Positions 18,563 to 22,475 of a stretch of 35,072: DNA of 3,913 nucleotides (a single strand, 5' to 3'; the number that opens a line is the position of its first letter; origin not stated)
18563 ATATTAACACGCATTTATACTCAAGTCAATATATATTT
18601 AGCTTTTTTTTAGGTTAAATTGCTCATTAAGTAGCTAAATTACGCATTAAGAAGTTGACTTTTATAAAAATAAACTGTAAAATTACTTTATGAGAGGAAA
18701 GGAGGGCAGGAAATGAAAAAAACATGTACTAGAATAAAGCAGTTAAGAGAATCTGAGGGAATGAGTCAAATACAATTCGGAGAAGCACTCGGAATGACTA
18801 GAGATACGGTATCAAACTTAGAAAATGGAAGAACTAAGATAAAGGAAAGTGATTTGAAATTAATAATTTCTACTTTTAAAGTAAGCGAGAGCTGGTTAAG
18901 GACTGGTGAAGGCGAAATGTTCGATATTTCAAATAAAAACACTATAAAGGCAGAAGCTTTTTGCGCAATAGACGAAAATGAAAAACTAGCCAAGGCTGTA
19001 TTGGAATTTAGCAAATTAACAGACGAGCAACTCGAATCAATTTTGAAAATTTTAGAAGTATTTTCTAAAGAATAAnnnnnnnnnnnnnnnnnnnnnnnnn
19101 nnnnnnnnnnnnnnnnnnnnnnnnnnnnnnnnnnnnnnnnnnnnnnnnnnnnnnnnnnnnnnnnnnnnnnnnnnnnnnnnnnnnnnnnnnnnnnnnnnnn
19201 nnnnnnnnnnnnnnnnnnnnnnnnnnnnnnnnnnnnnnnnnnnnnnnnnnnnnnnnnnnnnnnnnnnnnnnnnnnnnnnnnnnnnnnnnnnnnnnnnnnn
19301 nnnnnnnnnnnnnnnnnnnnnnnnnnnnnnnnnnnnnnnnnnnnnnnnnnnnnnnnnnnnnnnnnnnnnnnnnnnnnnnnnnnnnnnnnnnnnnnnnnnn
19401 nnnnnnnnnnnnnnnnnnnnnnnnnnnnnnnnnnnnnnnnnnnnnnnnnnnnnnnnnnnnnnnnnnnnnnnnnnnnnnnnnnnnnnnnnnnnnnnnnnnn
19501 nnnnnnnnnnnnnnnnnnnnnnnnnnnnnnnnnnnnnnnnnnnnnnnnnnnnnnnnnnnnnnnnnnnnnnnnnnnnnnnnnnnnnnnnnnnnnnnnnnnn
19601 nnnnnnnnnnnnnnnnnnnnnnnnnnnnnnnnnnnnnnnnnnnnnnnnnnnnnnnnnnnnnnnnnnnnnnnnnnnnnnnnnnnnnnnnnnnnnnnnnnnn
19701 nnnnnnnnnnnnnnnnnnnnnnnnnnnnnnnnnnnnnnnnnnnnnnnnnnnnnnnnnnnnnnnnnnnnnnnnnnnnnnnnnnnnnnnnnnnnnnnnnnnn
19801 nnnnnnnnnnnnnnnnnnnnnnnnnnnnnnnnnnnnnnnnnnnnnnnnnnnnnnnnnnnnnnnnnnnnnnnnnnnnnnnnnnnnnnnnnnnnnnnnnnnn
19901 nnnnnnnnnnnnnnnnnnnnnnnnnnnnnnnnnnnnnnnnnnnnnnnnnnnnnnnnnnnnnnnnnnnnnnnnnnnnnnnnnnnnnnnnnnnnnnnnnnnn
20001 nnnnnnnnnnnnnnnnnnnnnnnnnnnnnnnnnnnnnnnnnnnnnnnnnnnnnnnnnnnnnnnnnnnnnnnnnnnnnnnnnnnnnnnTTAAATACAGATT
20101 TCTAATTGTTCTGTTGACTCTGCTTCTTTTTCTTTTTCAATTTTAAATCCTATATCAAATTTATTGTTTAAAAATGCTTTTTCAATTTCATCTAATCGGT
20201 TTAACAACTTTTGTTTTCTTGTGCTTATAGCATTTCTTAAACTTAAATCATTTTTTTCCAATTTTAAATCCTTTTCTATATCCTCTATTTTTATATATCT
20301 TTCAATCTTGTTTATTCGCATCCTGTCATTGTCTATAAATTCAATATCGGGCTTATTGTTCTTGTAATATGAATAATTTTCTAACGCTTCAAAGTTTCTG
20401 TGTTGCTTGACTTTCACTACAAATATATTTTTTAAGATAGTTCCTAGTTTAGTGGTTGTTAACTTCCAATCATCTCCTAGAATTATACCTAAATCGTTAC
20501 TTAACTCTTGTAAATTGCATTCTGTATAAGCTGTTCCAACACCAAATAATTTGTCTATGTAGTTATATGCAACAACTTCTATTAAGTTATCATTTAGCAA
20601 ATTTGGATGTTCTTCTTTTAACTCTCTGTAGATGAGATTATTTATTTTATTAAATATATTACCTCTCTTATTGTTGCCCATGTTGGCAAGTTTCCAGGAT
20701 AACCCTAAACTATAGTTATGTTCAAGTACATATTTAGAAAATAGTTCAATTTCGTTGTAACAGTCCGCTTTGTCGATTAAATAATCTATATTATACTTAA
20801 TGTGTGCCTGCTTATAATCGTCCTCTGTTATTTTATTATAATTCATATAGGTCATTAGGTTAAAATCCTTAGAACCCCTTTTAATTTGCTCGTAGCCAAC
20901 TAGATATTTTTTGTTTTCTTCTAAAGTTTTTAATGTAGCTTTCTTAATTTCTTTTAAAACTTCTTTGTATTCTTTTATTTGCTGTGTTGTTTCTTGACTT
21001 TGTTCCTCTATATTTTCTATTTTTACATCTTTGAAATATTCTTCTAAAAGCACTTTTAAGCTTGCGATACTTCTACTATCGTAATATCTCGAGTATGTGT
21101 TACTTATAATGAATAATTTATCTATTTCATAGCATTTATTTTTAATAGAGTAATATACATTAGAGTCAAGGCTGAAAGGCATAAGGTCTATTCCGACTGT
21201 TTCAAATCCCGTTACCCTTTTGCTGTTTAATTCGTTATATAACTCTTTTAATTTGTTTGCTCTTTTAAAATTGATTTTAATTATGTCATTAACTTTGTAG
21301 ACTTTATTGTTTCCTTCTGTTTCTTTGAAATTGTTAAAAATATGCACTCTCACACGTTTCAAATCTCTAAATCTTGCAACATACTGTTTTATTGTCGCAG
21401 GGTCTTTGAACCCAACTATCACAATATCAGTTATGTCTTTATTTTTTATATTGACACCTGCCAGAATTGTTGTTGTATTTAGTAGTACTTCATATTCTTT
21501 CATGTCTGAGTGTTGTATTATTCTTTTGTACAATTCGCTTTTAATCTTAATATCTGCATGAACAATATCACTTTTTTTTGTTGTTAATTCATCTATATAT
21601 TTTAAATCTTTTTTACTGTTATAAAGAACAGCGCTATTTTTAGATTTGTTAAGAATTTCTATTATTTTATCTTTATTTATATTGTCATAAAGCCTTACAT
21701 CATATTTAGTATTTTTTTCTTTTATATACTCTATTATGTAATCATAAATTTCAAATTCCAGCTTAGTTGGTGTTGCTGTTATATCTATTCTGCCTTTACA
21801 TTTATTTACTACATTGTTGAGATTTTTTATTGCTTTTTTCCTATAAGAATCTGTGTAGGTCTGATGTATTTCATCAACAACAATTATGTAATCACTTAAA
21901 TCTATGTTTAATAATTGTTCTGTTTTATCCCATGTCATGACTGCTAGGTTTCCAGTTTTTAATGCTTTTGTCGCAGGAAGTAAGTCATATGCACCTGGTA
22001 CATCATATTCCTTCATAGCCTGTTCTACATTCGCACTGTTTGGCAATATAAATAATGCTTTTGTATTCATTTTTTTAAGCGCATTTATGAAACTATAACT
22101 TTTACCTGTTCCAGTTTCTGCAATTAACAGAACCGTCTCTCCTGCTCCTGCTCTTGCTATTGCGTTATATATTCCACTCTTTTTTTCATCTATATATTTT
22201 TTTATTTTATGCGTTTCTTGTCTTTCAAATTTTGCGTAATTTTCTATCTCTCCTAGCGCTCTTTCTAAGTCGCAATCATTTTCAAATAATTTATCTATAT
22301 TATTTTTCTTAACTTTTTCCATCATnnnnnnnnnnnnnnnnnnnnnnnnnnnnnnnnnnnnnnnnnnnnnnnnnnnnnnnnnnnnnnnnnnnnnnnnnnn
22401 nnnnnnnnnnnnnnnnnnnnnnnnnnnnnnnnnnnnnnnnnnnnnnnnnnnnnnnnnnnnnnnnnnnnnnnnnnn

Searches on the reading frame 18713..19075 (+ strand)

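Call 42: search_protein_families(library=phrogs, proteins=[window:18713-19075:+], max_evalue=0.001)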
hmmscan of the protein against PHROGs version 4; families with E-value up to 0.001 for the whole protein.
window:18713-19075:+ (120 aa): 20 families
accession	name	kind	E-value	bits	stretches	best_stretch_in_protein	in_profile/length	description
phrog_8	-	transcription regulation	3.2e-20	73.9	1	7-116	165-255/346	transcriptional regulator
phrog_4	-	transcription regulation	9.1e-15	55.5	1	4-82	137-205/400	transcriptional repressor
phrog_2967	-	transcription regulation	3.4e-13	50.7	1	2-77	9-80/225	transcriptional regulator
phrog_2328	-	transcription regulation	1.7e-12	48.3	1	6-69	18-81/128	transcriptional repressor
phrog_3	-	transcription regulation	2.3e-10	41.9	1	1-81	86-165/430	transcriptional repressor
phrog_147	-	transcription regulation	5.9e-10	40.4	1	3-66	4-70/100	transcriptional regulator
phrog_2439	-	transcription regulation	1.5e-08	35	1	6-68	10-71/367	transcriptional regulator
phrog_2104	-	unknown function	4.5e-07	31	1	6-44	42-80/103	-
phrog_9710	-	unknown function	7.8e-07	30.1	1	21-75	32-88/95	-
phrog_1994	-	DNA, RNA and nucleotide metabolism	1.1e-06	29.7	1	7-106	3-99/170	DNA binding protein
phrog_3037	-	transcription regulation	1.1e-06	29.6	1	6-114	29-123/189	transcriptional repressor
phrog_1373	-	transcription regulation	2.5e-06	28.6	1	8-44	68-104/166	transcriptional regulator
phrog_9908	-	DNA, RNA and nucleotide metabolism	2.1e-05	24.8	1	6-60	16-70/282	DNA binding protein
phrog_5823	-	transcription regulation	2.9e-05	24.4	1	4-63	7-67/404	transcriptional regulator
phrog_11423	-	unknown function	6.4e-05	23.7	1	12-79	18-84/176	-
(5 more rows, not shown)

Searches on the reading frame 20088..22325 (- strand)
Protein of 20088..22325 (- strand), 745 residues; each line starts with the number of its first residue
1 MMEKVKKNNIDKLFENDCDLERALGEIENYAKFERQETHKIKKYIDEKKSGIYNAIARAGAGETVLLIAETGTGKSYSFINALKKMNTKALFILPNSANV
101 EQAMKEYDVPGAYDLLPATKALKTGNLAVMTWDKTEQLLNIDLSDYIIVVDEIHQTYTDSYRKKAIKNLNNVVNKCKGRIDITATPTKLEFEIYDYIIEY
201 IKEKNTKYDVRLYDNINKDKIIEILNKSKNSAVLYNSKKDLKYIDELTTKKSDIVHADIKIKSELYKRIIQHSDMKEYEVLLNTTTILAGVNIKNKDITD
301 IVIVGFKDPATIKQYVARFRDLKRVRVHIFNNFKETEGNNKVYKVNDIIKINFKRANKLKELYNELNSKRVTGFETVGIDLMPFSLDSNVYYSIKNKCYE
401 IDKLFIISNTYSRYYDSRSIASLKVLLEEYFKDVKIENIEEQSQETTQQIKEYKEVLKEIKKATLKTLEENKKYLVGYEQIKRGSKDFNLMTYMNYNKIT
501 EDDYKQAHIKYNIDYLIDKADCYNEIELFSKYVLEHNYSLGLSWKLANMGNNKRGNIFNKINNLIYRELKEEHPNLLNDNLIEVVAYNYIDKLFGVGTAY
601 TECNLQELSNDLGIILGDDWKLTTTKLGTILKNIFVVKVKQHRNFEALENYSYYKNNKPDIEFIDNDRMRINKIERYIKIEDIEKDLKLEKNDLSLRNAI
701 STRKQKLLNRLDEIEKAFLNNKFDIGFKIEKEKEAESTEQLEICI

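Call 31: find_related_loci(query=window:20088-22325:-, collection=genome_contigs, flank=3000)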
Query window:20088-22325:- (745 aa) in genome_contigs; peptide patterns used: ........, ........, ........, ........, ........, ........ (x = any residue, [..] = any of these).
74 stretches matched a pattern; 1 encode a relative of the query (tblastn E <= 1e-3); 1 distinct loci.
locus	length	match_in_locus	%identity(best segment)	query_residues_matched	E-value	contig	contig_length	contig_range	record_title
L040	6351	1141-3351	86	7-745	0e+0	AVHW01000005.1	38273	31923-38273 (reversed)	Clostridioides difficile CD160 gcdCD160.contig.4, whole genome shotgun sequence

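Call 32: search_protein_families(library=pfam, proteins=[window:20088-22325:-], max_evalue=0.01)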
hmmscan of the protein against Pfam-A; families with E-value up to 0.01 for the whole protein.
window:20088-22325:- (745 aa): 4 families
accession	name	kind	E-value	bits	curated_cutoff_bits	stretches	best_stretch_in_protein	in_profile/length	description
PF04851.21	ResIII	-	1.5e-08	35.2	22.5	1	62-187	23-163/164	Type III restriction enzyme, res subunit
PF00270.35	DEAD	-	6.1e-08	33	26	1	55-187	7-161/167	DEAD/DEAH box helicase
PF00271.37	Helicase_C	-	0.0078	16.9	23.5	1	219-316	4-103/110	Helicase conserved C-terminal domain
PF13401.12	AAA_22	-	0.0095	16.7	27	0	65-182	8-120/130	AAA domain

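Call 42: search_protein_families(library=phrogs, proteins=[window:20088-22325:-], max_evalue=0.001)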
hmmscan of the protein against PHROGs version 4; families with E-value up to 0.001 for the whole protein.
window:20088-22325:- (745 aa): 4 families
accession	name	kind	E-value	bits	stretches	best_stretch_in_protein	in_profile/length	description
phrog_5173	-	unknown function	0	1222.1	1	2-724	1-721/721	-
phrog_24673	-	DNA, RNA and nucleotide metabolism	1.2e-71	242.4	1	491-719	1-229/234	restriction enzyme III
phrog_28159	-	unknown function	2e-16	60.5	1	710-745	3-36/36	-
phrog_37432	-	other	0.00037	21.4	0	442-463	20-41/45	transglycosylase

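Call 46: find_related_loci(query=window:20088-22325:-, collection=viral_contigs, flank=2500)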
Query window:20088-22325:- (745 aa) in viral_contigs; peptide patterns used: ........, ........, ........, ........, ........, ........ (x = any residue, [..] = any of these).
19 stretches matched a pattern; 10 encode a relative of the query (tblastn E <= 1e-3); 10 distinct loci.
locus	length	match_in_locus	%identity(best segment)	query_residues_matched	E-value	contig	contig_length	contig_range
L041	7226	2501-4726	87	2-745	0e+0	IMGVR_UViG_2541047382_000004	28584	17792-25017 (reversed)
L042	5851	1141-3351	86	7-745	0e+0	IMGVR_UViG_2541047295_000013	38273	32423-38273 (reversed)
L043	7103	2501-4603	58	7-709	0e+0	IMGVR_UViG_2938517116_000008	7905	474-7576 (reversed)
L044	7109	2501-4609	57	2-709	0e+0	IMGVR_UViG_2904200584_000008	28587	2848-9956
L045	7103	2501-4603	58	7-709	0e+0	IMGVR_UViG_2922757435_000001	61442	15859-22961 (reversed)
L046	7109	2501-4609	57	2-709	0e+0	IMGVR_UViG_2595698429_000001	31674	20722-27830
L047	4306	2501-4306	59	2-605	0e+0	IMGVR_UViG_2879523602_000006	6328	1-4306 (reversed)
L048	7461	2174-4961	49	3-732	0e+0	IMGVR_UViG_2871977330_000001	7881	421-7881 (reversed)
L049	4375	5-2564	51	65-743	0e+0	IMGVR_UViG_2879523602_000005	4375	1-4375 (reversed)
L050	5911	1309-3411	58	7-709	0e+0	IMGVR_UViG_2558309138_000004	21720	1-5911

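Call 64: find_related_loci(query=A4, collection=metagenome_contigs, flank=2500)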
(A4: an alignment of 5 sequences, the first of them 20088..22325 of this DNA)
Query A4 (745 aa) in metagenome_contigs; peptide patterns used: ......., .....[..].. (x = any residue, [..] = any of these).
331 stretches matched a pattern; 5 encode a relative of the query (tblastn E <= 1e-3); 5 distinct loci.
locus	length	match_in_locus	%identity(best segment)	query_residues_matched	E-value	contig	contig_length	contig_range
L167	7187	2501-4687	47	3-716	0e+0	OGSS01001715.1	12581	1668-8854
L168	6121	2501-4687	47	3-716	0e+0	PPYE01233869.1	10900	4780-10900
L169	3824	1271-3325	44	26-719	3e-169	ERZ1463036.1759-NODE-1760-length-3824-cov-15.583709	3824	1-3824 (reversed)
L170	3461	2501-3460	52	3-308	1e-96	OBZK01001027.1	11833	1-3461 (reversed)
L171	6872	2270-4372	58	7-709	0e+0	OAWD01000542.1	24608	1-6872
